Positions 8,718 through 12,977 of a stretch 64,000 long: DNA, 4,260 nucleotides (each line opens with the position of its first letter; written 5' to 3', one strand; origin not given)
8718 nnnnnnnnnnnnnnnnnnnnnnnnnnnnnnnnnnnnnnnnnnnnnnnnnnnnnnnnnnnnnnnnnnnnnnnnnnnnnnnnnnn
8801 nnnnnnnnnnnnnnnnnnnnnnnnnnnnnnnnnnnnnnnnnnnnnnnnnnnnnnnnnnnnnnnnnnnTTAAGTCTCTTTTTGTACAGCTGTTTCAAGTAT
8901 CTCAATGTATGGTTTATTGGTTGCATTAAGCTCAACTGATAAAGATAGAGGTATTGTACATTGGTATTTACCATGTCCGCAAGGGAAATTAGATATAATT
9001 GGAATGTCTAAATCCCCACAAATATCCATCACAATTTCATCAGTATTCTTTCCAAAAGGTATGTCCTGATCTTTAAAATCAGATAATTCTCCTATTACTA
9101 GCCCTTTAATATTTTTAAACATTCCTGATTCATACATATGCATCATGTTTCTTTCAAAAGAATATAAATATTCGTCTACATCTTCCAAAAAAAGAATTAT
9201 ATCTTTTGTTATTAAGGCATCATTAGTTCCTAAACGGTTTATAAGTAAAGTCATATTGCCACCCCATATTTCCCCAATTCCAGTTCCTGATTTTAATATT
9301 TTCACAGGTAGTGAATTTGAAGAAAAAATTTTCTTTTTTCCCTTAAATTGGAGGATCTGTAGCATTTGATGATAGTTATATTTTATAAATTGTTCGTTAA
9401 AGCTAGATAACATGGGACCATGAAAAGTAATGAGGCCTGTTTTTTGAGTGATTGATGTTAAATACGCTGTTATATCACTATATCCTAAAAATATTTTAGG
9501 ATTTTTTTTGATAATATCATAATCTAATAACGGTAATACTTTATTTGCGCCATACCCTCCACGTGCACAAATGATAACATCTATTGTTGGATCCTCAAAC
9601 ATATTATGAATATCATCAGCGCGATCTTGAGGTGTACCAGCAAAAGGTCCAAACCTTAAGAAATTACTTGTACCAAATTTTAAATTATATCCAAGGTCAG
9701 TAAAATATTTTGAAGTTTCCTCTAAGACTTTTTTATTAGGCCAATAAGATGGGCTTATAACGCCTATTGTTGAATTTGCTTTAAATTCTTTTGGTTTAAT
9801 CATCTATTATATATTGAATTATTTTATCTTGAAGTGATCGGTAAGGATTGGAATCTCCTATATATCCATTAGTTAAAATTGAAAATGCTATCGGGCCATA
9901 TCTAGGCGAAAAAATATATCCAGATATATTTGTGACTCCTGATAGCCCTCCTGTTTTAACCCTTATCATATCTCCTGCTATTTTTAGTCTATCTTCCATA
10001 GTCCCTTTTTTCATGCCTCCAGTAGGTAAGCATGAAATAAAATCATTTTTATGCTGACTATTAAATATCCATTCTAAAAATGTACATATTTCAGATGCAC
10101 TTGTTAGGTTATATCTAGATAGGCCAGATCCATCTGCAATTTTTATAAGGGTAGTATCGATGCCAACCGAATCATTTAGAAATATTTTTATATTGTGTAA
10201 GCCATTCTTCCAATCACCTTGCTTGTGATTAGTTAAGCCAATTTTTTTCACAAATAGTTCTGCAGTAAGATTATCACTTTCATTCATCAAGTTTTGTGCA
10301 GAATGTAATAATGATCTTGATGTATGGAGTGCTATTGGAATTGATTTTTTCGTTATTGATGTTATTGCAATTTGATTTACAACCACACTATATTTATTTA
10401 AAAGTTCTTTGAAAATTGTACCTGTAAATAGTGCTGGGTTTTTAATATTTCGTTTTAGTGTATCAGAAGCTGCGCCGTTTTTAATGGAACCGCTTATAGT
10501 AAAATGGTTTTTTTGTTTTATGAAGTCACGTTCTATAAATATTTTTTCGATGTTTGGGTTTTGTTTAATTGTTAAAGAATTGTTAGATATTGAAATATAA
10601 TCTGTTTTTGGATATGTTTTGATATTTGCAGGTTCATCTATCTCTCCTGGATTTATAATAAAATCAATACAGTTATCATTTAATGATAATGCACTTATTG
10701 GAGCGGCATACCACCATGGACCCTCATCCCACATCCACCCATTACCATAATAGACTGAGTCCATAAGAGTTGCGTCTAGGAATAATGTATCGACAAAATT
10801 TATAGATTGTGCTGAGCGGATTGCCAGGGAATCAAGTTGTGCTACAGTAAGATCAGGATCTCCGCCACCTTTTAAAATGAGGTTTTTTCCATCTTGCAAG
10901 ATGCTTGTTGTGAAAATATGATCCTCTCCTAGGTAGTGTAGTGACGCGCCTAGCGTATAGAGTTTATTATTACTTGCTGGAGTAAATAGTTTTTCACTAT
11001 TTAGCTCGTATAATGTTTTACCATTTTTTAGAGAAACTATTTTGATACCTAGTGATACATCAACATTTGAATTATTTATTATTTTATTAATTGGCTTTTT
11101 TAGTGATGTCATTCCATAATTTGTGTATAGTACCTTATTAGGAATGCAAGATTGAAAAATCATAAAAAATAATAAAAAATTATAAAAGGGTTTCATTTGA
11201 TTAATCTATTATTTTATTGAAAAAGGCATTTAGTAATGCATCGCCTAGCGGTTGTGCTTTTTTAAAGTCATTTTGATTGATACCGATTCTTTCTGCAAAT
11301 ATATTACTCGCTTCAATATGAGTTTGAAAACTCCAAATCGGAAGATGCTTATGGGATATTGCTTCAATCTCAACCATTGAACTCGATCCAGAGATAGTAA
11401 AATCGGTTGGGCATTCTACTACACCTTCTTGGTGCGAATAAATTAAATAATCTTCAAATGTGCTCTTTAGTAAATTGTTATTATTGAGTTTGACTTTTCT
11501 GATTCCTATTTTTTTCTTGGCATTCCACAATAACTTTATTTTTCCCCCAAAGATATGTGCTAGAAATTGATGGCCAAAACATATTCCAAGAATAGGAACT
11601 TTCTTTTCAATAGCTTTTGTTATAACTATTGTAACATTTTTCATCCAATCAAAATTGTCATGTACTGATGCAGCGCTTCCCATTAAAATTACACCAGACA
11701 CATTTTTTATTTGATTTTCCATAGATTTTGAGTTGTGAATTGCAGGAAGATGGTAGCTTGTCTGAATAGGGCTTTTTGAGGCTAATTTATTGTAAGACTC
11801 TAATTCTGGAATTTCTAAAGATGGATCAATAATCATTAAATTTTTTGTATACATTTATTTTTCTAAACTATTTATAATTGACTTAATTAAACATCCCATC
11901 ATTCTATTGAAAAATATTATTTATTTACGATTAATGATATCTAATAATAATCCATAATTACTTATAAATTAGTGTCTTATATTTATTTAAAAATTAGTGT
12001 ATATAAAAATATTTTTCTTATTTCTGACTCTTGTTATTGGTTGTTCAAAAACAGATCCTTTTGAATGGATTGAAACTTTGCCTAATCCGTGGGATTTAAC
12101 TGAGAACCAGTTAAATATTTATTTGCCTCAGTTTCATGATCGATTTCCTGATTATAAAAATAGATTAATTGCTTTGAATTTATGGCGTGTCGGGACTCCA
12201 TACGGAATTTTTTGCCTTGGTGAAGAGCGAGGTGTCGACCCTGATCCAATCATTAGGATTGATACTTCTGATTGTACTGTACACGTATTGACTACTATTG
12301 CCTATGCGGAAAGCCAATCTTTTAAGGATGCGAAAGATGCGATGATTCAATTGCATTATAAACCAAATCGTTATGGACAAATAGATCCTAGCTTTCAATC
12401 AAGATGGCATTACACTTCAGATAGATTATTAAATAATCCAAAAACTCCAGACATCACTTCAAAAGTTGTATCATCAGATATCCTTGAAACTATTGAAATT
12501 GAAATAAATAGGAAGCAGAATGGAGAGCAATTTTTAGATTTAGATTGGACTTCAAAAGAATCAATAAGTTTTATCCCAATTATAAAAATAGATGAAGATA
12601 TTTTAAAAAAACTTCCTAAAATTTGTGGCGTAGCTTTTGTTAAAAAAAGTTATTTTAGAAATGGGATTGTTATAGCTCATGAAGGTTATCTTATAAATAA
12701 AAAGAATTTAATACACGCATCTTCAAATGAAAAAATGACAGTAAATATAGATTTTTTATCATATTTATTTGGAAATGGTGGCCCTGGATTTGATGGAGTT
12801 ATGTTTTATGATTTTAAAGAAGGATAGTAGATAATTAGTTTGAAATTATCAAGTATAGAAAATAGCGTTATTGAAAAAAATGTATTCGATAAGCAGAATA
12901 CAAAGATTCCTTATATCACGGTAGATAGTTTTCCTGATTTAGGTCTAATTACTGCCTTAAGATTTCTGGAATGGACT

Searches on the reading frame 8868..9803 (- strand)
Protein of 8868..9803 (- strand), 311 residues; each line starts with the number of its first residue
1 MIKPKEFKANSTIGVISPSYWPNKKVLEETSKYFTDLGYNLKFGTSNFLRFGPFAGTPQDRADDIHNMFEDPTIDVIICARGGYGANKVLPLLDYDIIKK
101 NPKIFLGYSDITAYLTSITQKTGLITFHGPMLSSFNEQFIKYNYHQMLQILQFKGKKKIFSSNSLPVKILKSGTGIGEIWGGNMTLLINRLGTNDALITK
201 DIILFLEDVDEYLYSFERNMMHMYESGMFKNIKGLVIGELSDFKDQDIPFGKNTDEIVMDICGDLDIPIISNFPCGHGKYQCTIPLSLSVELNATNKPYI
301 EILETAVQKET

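Call 3: search_protein_families(library=pfam, proteins=[window:8868-9803:-], max_evalue=0.01)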
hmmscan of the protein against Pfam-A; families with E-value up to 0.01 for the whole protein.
window:8868-9803:- (311 aa): 2 families
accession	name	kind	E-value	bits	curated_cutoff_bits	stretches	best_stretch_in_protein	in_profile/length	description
PF02016.21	Peptidase_S66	-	1.9e-39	135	25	1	13-129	1-121/121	LD-carboxypeptidase N-terminal domain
PF17676.7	Peptidase_S66C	-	4.1e-28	98.8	23.7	1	177-292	2-120/120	LD-carboxypeptidase C-terminal domain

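Call 4: search_protein_families(library=ncbifam, proteins=[window:8868-9803:-], max_evalue=0.01)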
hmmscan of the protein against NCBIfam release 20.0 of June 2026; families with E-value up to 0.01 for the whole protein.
window:8868-9803:- (311 aa): 1 family
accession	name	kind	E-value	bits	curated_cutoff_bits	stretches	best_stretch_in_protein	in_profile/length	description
NF008424.0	PRK11253.1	equivalog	6.9e-42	143.6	378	1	10-297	4-294/308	muramoyltetrapeptide carboxypeptidase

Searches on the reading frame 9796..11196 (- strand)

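Call 3: search_protein_families(library=pfam, proteins=[window:9796-11196:-], max_evalue=0.01)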
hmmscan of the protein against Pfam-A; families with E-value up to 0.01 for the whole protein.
window:9796-11196:- (466 aa): 2 families
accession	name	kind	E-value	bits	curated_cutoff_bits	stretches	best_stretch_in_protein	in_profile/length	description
PF02113.21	Peptidase_S13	-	5.5e-74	249.9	22.8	1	35-451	4-430/444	D-Ala-D-Ala carboxypeptidase 3 (S13) family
PF13354.11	Beta-lactamase2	-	2.5e-06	27.4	22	1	294-442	73-214/214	Beta-lactamase enzyme family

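Call 4: search_protein_families(library=ncbifam, proteins=[window:9796-11196:-], max_evalue=0.01)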
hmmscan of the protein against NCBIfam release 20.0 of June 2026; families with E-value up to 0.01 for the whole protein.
window:9796-11196:- (466 aa): 2 families
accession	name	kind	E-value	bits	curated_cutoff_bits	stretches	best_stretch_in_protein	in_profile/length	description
TIGR00666.1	PBP4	equivalog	1.5e-62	211.6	107.8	1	59-444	2-397/397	D-alanyl-D-alanine carboxypeptidase/D-alanyl-D-alanine endopeptidase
NF008322.0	PRK11113.1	equivalog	1.5e-56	191.9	527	1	35-451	22-454/477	serine-type D-Ala-D-Ala carboxypeptidase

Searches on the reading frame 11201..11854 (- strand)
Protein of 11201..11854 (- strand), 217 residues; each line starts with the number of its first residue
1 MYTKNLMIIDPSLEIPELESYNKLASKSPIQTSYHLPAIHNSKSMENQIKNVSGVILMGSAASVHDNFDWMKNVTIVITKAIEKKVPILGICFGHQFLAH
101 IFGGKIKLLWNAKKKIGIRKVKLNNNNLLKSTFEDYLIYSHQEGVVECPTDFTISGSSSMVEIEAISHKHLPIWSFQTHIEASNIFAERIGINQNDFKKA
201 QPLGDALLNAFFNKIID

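Call 3: search_protein_families(library=pfam, proteins=[window:11201-11854:-], max_evalue=0.01)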
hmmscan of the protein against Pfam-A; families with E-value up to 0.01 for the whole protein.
window:11201-11854:- (217 aa): 3 families
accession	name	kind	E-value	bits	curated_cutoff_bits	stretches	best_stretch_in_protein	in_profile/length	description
PF00117.34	GATase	-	3.7e-20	72.8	22.8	1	31-183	19-174/190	Glutamine amidotransferase class-I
PF07722.19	Peptidase_C26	-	3.6e-11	43.7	20.5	1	36-181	43-219/219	Peptidase C26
PF07685.20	GATase_3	-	0.0015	18.6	27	1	46-100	34-90/196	CobB/CobQ-like glutamine amidotransferase domain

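Call 4: search_protein_families(library=ncbifam, proteins=[window:11201-11854:-], max_evalue=0.01)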
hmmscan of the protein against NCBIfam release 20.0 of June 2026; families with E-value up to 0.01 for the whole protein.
window:11201-11854:- (217 aa): 30 families (the best 25 are shown)
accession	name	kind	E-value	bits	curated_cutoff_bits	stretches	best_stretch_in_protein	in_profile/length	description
NF006562.0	PRK09065.1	equivalog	2.5e-22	79.6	205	1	47-187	52-195/242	glutamine amidotransferase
NF001975.0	PRK00758.1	equivalog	5e-21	75.1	198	1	38-184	30-167/185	GMP synthase subunit A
TIGR00888.1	guaA_Nterm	equivalog_domain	6.4e-21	74.6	172.15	1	40-182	28-167/188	glutamine-hydrolyzing GMP synthase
NF000848.1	PRK00074.1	equivalog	5.1e-19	68.3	400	1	39-183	27-171/512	glutamine-hydrolyzing GMP synthase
NF004212.0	PRK05665.1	equivalog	6.3e-15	55.6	309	1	21-184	28-190/241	amidotransferase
NF005072.0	PRK06490.1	equivalog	6e-14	51.6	339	1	45-190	52-195/251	glutamine amidotransferase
NF011201.0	PRK14607.1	equivalog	1.8e-12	46.7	670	1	75-182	63-172/534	bifunctional anthranilate synthase component II/anthranilate phosphoribosyltransferase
NF045546.1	GCDPHdlase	equivalog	4.6e-11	43.2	250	1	45-187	48-186/198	gamma-glutamyl-CDP-amidate hydrolase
NF005367.0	PRK06895.1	equivalog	4.6e-10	39.7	265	1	76-182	64-172/190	anthranilate synthase component II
NF005458.0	PRK07053.1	equivalog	8.4e-10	38.4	250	1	46-183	42-181/234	glutamine amidotransferase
NF005799.0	PRK07649.1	equivalog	1.5e-09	37.7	327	1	48-182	38-171/195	aminodeoxychorismate/anthranilate synthase component II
NF005743.0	PRK07567.1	equivalog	2.2e-09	37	264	1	39-192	39-203/245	glutamine amidotransferase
NF009475.0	PRK12838.1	equivalog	1.4e-08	34.1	221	1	75-183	230-336/359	carbamoyl phosphate synthase small subunit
NF006462.0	PRK08857.1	equivalog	1.5e-08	34.4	345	1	77-182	64-176/193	aminodeoxychorismate/anthranilate synthase component II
NF010081.0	PRK13566.1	equivalog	2.3e-08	32.8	645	1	74-183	589-701/729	anthranilate synthase component I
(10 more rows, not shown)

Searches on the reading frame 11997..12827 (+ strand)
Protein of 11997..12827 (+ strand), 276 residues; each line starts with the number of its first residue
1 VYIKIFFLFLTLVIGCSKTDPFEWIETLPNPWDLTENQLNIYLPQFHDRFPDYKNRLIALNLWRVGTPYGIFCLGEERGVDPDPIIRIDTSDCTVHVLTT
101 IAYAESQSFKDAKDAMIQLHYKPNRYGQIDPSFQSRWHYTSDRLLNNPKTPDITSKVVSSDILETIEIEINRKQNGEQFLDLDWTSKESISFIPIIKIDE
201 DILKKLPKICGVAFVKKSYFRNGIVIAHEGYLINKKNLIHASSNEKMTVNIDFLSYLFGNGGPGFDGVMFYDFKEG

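Call 3: search_protein_families(library=pfam, proteins=[window:11997-12827:+], max_evalue=0.01)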
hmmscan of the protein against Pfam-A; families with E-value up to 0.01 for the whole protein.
window:11997-12827:+ (276 aa): 1 family
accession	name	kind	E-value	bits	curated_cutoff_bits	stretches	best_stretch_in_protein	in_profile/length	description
PF07313.18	AmiA-like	-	1.4e-20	74.1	27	1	65-257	7-196/202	N-acetylmuramoyl-L-alanine amidase-like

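Call 4: search_protein_families(library=ncbifam, proteins=[window:11997-12827:+], max_evalue=0.01)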
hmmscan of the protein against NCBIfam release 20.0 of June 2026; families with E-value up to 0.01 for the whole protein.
window:11997-12827:+ (276 aa): 0 families
